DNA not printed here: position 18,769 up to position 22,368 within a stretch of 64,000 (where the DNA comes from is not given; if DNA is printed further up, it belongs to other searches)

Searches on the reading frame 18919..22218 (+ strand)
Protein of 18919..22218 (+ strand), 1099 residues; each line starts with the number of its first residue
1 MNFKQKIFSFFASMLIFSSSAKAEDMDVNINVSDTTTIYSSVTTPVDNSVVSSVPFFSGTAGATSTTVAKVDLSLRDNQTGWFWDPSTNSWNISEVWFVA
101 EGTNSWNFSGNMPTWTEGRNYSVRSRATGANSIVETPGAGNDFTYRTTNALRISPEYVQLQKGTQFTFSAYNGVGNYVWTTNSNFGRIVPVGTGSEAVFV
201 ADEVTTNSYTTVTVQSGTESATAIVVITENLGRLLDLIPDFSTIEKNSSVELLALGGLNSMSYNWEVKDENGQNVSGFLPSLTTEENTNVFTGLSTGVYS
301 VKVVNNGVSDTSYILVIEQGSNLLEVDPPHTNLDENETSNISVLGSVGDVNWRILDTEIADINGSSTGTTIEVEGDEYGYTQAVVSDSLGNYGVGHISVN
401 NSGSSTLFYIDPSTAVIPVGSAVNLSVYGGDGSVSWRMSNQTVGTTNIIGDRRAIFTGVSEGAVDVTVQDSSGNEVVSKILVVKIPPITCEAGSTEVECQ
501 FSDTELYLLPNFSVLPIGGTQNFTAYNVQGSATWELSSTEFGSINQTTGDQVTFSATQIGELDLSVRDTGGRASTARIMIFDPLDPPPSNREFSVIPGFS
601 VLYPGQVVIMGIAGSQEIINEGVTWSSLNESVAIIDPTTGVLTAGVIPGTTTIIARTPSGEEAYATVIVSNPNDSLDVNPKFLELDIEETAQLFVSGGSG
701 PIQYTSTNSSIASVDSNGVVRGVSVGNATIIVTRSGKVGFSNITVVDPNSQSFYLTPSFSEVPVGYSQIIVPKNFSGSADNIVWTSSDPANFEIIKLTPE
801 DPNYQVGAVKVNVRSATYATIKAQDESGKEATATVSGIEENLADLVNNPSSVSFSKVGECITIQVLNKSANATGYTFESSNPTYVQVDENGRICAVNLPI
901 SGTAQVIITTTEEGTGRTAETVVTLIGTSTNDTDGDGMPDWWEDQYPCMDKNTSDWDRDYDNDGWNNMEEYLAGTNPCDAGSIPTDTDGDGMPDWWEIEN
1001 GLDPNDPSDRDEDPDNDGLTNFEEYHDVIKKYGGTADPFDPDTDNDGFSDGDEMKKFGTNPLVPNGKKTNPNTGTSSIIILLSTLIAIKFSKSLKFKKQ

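Call 31: find_encoding_contigs(protein=window:18919-22218:+, flank=10000, max_places=1)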
Protein window:18919-22218:+ (1099 aa): 1 contig read that carries it; 1 place shown.
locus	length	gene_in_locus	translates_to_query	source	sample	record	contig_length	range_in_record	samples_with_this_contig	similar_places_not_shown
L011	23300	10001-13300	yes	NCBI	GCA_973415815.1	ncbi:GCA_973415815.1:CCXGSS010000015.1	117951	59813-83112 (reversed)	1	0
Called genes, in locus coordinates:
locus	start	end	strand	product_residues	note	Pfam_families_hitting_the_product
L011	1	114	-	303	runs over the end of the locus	PF00535:Glycos_transf_2, PF13641:Glyco_tranf_2_3, PF13632:Glyco_trans_2_3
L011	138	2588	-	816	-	PF01588:tRNA_bind, PF03483:B3_4, PF03484:B5, PF17759:tRNA_synthFbeta, PF03147:FDX-ACB (faint)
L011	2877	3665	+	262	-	PF13231:PMT_2 (weak)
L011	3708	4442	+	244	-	-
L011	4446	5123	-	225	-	PF01145:Band_7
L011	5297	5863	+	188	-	PF22769:DCD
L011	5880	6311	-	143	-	-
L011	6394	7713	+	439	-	PF08245:Mur_ligase_M, PF02875:Mur_ligase_C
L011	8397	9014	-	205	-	PF02224:Cytidylate_kin (faint), PF13189:Cytidylate_kin2, PF13238:AAA_18 (weak)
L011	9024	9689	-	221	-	PF02163:Peptidase_M50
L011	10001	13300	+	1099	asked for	PF26182:Ig_NUP210_5th (faint), PF06832:BiPBP_C (faint), PF26918:Ig_Eae (faint), PF02368:Big_2, PF18884:TSP3_bac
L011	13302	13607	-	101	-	PF01883:FeS_assembly_P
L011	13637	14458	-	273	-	PF03602:Cons_hypoth95, PF05175:MTS (weak), PF13847:Methyltransf_31 (weak)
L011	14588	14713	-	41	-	-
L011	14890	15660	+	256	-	PF00557:Peptidase_M24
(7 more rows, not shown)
